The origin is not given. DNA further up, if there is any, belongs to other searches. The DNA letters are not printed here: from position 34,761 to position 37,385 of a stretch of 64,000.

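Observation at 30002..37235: Co-oriented cluster joining the two function-unknown families Chlor_Arch_YYY (DUF2298) and TIGR03663 to an MprF-like TM protein and a translationally coupled FAD oxidoreductase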

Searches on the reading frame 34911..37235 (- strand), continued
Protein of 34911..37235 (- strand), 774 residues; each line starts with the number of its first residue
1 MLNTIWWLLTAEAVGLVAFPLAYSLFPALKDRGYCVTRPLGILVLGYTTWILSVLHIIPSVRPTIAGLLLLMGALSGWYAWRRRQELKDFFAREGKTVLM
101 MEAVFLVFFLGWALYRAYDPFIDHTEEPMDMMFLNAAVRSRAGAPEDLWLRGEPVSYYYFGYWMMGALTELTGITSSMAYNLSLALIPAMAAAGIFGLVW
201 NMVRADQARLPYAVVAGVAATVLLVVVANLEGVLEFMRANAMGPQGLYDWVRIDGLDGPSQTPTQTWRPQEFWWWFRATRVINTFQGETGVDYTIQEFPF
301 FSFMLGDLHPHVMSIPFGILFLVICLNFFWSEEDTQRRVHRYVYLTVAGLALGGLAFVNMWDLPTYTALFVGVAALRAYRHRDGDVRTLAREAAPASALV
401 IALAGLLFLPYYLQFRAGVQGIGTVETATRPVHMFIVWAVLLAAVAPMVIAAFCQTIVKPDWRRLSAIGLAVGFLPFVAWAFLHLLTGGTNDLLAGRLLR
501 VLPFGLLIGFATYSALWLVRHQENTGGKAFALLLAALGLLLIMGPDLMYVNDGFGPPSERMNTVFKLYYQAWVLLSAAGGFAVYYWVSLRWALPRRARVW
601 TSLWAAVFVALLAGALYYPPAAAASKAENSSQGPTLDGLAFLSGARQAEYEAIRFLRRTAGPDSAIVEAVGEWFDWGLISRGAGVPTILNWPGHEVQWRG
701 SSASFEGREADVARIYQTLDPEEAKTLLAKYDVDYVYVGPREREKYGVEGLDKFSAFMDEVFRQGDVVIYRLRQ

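Call 16: find_related_loci(query=A1, collection=genome_contigs, flank=10000)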
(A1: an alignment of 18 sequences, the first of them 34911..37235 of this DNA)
Query A1 (774 aa) in genome_contigs; peptide patterns used: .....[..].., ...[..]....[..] (x = any residue, [..] = any of these).
600 stretches matched a pattern (row limit reached: there are more); 597 encode a relative of the query (tblastn E <= 1e-3); the best 80 are kept; 80 distinct loci.
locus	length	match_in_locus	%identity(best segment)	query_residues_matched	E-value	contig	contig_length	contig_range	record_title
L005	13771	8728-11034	61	1-773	0e+0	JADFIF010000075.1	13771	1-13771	MAG: Chloroflexota bacterium isolate B38T1B5 B38T1B5_NODE4824, whole genome shotgun sequence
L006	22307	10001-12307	57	1-774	0e+0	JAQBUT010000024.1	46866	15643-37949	MAG: Chloroflexota bacterium isolate casp150-mb.159 NODE_1987_length_46866_cov_0.460709, whole genome shotgun sequence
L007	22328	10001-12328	62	1-773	0e+0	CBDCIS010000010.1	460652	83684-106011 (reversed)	MAG: Dehalococcoidia bacterium isolate 8e13df92-f4f3-4e34-85da-b913360e8956 genome assembly, contig: contig_10, whole ge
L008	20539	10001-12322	60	1-774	0e+0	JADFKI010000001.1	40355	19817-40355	MAG: Chloroflexota bacterium isolate B47T1B5 B47T1B5_NODE559, whole genome shotgun sequence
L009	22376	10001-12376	58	1-773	0e+0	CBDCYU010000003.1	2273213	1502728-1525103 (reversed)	MAG: Dehalococcoidia bacterium isolate 262ce888-de54-4936-a59d-857f670bbefa genome assembly, contig: contig_3, whole gen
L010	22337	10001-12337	56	1-774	0e+0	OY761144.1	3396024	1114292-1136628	MAG: Dehalococcoidia bacterium isolate d500c233-76a3-46e4-a508-06ea1f82037c genome assembly, chromosome: 1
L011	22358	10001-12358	56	1-774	0e+0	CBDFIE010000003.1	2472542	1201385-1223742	MAG: Dehalococcoidia bacterium isolate e15c664c-3ff3-49b4-8099-ba0b4cb4bcc2 genome assembly, contig: contig_3, whole gen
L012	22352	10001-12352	58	1-774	0e+0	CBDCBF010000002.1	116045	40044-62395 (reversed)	MAG: Dehalococcoidia bacterium isolate 32956cc0-fab5-43d0-b310-d76fe79994bd genome assembly, contig: contig_2, whole gen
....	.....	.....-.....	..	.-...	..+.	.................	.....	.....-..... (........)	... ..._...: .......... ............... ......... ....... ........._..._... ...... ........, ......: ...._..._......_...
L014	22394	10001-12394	54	1-773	0e+0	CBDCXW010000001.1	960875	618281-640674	MAG: Dehalococcoidia bacterium isolate df45c49b-c266-4090-ac87-fb36498b7b26 genome assembly, contig: contig_1, whole gen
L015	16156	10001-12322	56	1-774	0e+0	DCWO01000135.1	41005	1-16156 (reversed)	MAG TPA_asm: Dehalococcoidia bacterium UBA2160 UBA2160_contig_7886, whole genome shotgun sequence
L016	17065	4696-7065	56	1-774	0e+0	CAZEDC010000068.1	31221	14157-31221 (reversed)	MAG TPA_asm: uncultured Dehalococcoidia bacterium isolate SRP260945_co2_388 genome assembly, contig: k141_299643, whole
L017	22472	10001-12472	54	1-774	0e+0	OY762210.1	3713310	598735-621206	MAG: Dehalococcoidia bacterium isolate 6876e8b5-2850-4095-a133-48836ebfd8cd genome assembly, chromosome: 1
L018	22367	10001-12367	53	1-773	0e+0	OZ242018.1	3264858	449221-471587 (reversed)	MAG: Dehalococcoidia bacterium isolate be0a7399-3cfc-4bfb-8065-0cf5b5fd85b7 genome assembly, chromosome: 1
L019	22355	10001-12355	57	1-774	0e+0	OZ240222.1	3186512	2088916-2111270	MAG: Dehalococcoidia bacterium isolate bda7ac21-848d-445c-aae4-c7980c7e0923 genome assembly, chromosome: 1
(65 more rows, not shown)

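Call 23: search_solved_structures(query=A1, max_evalue=1, show_alignments=2)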
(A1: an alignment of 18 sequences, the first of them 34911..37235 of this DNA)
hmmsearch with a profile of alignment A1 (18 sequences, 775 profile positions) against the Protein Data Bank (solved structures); distinct sequences matched with E-value up to 1: 1.
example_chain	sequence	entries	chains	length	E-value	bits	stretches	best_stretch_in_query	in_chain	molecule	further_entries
1wg1_A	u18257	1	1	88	0.28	12.6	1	714-769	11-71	KIAA1579 protein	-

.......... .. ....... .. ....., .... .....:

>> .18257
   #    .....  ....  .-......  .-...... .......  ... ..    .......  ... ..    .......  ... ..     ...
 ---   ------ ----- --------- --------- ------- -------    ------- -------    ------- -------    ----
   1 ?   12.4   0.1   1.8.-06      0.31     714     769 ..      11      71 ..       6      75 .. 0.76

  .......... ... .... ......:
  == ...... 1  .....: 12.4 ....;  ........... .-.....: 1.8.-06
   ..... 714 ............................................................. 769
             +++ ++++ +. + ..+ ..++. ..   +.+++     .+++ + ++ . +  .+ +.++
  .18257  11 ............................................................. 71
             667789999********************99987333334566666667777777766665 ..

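Call 36: predict_structure(alignment_id=A2)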
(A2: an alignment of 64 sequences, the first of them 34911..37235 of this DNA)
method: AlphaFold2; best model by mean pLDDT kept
length: 774 residues; sequences in the alignment: 64
mean_pLDDT: 88.7   pTM: 0.92
mean pLDDT of the five models: 88.7, 87.9, 84.9, 84.6, 82.1
residues with pLDDT >= 90: 467; 70-90: 248; 50-70: 57; < 50: 2
segments of 3 or more residues with pLDDT < 50: none
pLDDT, mean of each block of 10 residues (from residue 1): 95 97 92 96 93 88 95 95 95 93 97 91 84 90 85 77 93 95 97 98 86 95 94 88 91 84 79 64 77 76 86 95 95 64 89 91 94 91 70 87 83 66 87 92 95 91 93 96 92 92 97 94 86 98 92 75 89 97 87 82 91 91 73 84 87 94 88 78 89 70 86 95 96 95 91 94 95 86
secondary structure, 60 per line:
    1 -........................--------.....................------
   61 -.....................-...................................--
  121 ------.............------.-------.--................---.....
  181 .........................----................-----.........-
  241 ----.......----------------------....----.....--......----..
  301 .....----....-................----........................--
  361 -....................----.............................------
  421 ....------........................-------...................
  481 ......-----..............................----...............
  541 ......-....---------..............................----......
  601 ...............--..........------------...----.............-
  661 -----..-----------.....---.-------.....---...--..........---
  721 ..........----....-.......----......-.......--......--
elements in order (helices of 4 or more, strands of 3 or more residues): H2-25 H34-54 H62-82 H84-118 H127-139 H157-172 H176-205 H210-225 H231-239 H245-251 H274-277 E282-286 E289-294 H299-305 H310-313 H315-330 H335-358 H362-381 H386-414 E421-424 H431-454 H462-486 H492-521 H526-546 E548-551 H561-590 H595-615 H618-627 H647-659 H679-683 H695-699 H708-717 H721-730 E735-738 H740-746 H751-756 E758-764 E767-772

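Call 40: fold_search(model_id=the predicted structure, library=pdb)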
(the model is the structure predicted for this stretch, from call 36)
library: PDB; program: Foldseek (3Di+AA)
matches with E <= 10: 200; with E <= 0.001: 10
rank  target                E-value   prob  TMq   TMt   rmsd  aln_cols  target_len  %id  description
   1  8if8_C                5.0e-06  1.00  0.43  0.53  12.8       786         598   15  Arabinosyltransferase AftA (released 2023-05-31)
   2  7zlg_A                7.3e-06  1.00  0.31  0.35  17.4       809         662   10  Cryo-EM structure of C-mannosyltransferase CeDPY19, in complex with acceptor peptide and bound to CMT2-Fab and anti-Fa (released 2023-01-11)
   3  7e9s_A                8.3e-06  1.00  0.35  0.33  17.6       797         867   12  Archaeal oligosaccharyltransferase AglB from Archaeoglobus fulgidus in complex with an inhibitory peptide and a dolich (released 2021-09-08)
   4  7zli_A                8.3e-06  1.00  0.32  0.35  16.8       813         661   10  Cryo-EM structure of C-mannosyltransferase CeDPY19, in complex with Dol25-P-Man and bound to CMT2-Fab and anti-Fab nan (released 2023-01-11)
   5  5gmy_A                9.4e-06  1.00  0.36  0.33  16.0       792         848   12  Crystal structure of the Archaeoglobus fulgidus oligosaccharyltransferase (O29867_ARCFU) tethered with an acceptor pep (released 2017-02-01)
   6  8age_A                9.4e-06  1.00  0.34  0.38  11.9       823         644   10  Structure of yeast oligosaccharylransferase complex with acceptor peptide bound (released 2022-12-07)
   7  7zlh_A                1.4e-05  1.00  0.30  0.34  17.8       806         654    9  Cryo-EM structure of C-mannosyltransferase CeDPY19, in apo state, bound to CMT2-Fab and anti-Fab nanobody (released 2023-01-11)
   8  3waj                  2.6e-05  1.00  0.35  0.34  12.6       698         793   12  Crystal structure of the Archaeoglobus fulgidus oligosaccharyltransferase (O29867_ARCFU) complex with Zn and sulfate (released 2013-10-30)
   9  8if8_B                3.2e-05  1.00  0.40  0.48  15.3       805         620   14  Arabinosyltransferase AftA (released 2023-05-31)
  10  6s7t_A                1.4e-04  1.00  0.30  0.32  14.6       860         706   10  Cryo-EM structure of human oligosaccharyltransferase complex OST-B (released 2019-12-18)
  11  3vu0_C                3.2e-02  1.00  0.12  0.51   5.5       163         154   18  Crystal structure of the C-terminal globular domain of oligosaccharyltransferase (AfAglB-S2, AF_0040, O30195_ARCFU) fr (released 2013-01-23)
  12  3vu0_A                8.7e-02  1.00  0.11  0.49   5.7       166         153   17  Crystal structure of the C-terminal globular domain of oligosaccharyltransferase (AfAglB-S2, AF_0040, O30195_ARCFU) fr (released 2013-01-23)
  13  3vu0_B                8.7e-02  1.00  0.11  0.43   6.1       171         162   16  Crystal structure of the C-terminal globular domain of oligosaccharyltransferase (AfAglB-S2, AF_0040, O30195_ARCFU) fr (released 2013-01-23)
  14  5ezm                  1.3e-01  0.72  0.28  0.36  15.2       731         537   11  Crystal Structure of ArnT from Cupriavidus metallidurans in the apo state (released 2016-02-17)
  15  8b21_A                1.4e-01  0.10  0.11  0.12  27.4       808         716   12  Time-resolved structure of K+-dependent Na+-PPase from Thermotoga maritima 0-60-seconds post reaction initiation with  (released 2024-01-17)
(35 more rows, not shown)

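Call 46: search_dna_similar(query=window:34911-37235:-, collection=plasmids, mode=protein, max_evalue=0.001, max_rows=25)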
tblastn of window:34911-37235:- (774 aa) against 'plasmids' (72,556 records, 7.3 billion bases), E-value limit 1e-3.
Records with a match: 2; places in all: 2; records where one place covers at least 80% of the query: 1.
Best place of each record, by identity: <60% 2.
By first word of the organism name: Pseudobutyrivibrio 1; Halarchaeum 1.
By predicted mobility (MOB-suite, as given by PLSDB): non-mobilizable 2.
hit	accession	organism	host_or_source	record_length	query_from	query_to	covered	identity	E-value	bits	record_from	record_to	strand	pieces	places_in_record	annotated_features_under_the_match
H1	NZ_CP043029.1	Pseudobutyrivibrio xylanivorans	Bovine,rumen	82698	7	753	85%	24.2%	2e-16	184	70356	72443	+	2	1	DUF2298 domain-containing protein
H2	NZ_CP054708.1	Halarchaeum sp. CBA1220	solar salt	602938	266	747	39%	33.3%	8e-11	127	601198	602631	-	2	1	none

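Call 61: get_annotated_region(hit=H1, flank=9000)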
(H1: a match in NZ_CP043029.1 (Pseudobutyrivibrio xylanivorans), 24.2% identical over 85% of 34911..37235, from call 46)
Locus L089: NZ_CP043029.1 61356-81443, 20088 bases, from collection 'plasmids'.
description: Pseudobutyrivibrio xylanivorans strain MA3014 plasmid pNP95, complete sequence
organism: Pseudobutyrivibrio xylanivorans (NCBI taxid 185007)
taxonomy: Bacteria; Bacillota; Clostridia; Lachnospirales; Lachnospiraceae; Pseudobutyrivibrio; Pseudobutyrivibrio xylanivorans
host: -; source: Bovine,rumen; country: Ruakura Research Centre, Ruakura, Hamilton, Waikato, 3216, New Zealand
typing (MOB-suite, as given by PLSDB): non-mobilizable
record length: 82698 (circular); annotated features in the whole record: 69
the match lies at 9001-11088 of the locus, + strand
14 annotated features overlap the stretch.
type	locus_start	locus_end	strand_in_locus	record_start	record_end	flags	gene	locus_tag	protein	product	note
CDS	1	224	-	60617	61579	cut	-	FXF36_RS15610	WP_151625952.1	glycosyltransferase family 2 protein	-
CDS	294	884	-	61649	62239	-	-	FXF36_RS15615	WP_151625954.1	hypothetical protein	-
CDS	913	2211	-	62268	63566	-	-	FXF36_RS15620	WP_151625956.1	DegT/DnrJ/EryC1/StrS family aminotransferase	-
CDS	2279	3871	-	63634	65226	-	-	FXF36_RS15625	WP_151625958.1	glucosyltransferase domain-containing protein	-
CDS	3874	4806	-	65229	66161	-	-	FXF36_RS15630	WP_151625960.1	glycosyltransferase family 2 protein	-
CDS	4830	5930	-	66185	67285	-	-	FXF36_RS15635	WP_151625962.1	hypothetical protein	-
CDS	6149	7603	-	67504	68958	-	-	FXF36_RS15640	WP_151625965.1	O-antigen ligase family protein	-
CDS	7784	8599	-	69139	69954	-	-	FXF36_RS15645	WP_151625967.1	hypothetical protein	-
CDS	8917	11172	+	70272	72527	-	-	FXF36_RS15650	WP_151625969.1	DUF2298 domain-containing protein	-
CDS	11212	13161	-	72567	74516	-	-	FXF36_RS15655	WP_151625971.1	nucleoside-diphosphate sugar epimerase/dehydratase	GO:0000271 - polysaccharide biosynthetic process [Evidence IEA]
CDS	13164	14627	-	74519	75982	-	-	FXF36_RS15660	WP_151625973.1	hypothetical protein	-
CDS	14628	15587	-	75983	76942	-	-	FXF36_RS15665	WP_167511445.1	hypothetical protein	-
CDS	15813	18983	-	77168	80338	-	-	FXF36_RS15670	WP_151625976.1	EAL domain-containing protein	-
CDS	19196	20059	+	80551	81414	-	-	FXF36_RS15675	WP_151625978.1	diguanylate cyclase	GO:0009966 - regulation of signal transduction [Evidence IEA]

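Call 62: get_annotated_region(hit=H2, flank=10000)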
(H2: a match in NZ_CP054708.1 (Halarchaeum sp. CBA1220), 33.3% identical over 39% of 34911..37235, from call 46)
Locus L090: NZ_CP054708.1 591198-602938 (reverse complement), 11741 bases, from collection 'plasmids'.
description: Halarchaeum sp. CBA1220 plasmid pCBA1220-01, complete sequence
organism: Halarchaeum sp. CBA1220 (NCBI taxid 1853682)
taxonomy: Archaea; Euryarchaeota; Halobacteria; Halobacteriales; Halobacteriaceae; Halarchaeum; Halarchaeum sp. CBA1220
host: -; source: solar salt; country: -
typing (MOB-suite, as given by PLSDB): non-mobilizable
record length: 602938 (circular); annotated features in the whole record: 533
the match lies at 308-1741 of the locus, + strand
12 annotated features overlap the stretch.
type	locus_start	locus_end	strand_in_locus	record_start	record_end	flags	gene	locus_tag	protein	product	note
CDS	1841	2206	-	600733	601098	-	-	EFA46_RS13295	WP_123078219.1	hypothetical protein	-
CDS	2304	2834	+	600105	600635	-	msrA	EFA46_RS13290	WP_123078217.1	peptide-methionine (S)-S-oxide reductase MsrA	GO:0030091 - protein repair [Evidence IEA]; GO:0006979 - response to oxidative stress [Evidence IEA]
CDS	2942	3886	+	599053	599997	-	-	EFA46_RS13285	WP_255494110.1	M48 family metalloprotease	GO:0006508 - proteolysis [Evidence IEA]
CDS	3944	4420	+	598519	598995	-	-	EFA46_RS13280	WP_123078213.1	universal stress protein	-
CDS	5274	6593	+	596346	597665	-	-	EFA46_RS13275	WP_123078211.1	orc1/cdc6 family replication initiation protein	-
CDS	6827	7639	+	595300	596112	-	-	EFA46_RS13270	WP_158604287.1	NmrA family NAD(P)-binding protein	-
CDS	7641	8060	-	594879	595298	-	-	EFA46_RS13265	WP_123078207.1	CopG family ribbon-helix-helix protein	-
CDS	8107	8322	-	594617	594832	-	-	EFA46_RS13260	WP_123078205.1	hypothetical protein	-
CDS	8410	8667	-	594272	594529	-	-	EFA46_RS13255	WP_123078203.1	hypothetical protein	-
CDS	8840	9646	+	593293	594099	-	-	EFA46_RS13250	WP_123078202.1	aldo/keto reductase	-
CDS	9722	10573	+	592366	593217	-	-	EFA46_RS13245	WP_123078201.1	translation initiation factor eIF-2B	-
CDS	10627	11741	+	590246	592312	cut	-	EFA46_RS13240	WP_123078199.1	alpha-amylase family glycosyl hydrolase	GO:0005975 - carbohydrate metabolic process [Evidence IEA]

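Call 76: search_protein_representatives(protein=window:34911-37235:-)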
Query: 774 residues. Proteins with E-value up to 0.001 (for the whole library): 7213; up to 1e-10: 5259; up to 1e-30: 2703. The best 150 are listed.
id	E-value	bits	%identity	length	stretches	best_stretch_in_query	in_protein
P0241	1.4e-209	714.6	46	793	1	1-773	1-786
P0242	1.4e-199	681.6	42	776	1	1-773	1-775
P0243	6.2e-198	676.1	44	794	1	3-773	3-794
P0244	4.9e-189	646.6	47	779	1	1-771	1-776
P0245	1.1e-183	628.9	56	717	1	58-593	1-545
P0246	1.4e-183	628.6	39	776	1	2-772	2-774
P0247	9.0e-183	625.9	48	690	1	100-763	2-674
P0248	2.7e-181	621.0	47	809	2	1-451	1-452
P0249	1.5e-177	608.6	55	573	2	185-522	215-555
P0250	4.8e-177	607.0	46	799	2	4-524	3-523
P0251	7.8e-175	599.7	44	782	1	1-774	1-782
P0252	1.1e-174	599.2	44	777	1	5-773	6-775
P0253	1.4e-170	585.6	43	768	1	1-772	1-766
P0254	1.4e-169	582.3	41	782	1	2-772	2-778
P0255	2.1e-169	581.7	43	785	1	4-773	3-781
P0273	1.6e-145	502.8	34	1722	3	4-764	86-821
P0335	1.1e-121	424.0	41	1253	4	5-376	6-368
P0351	1.5e-117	410.2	39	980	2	1-599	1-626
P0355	6.5e-117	408.1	39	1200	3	5-381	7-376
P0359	1.6e-116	406.9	33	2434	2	4-771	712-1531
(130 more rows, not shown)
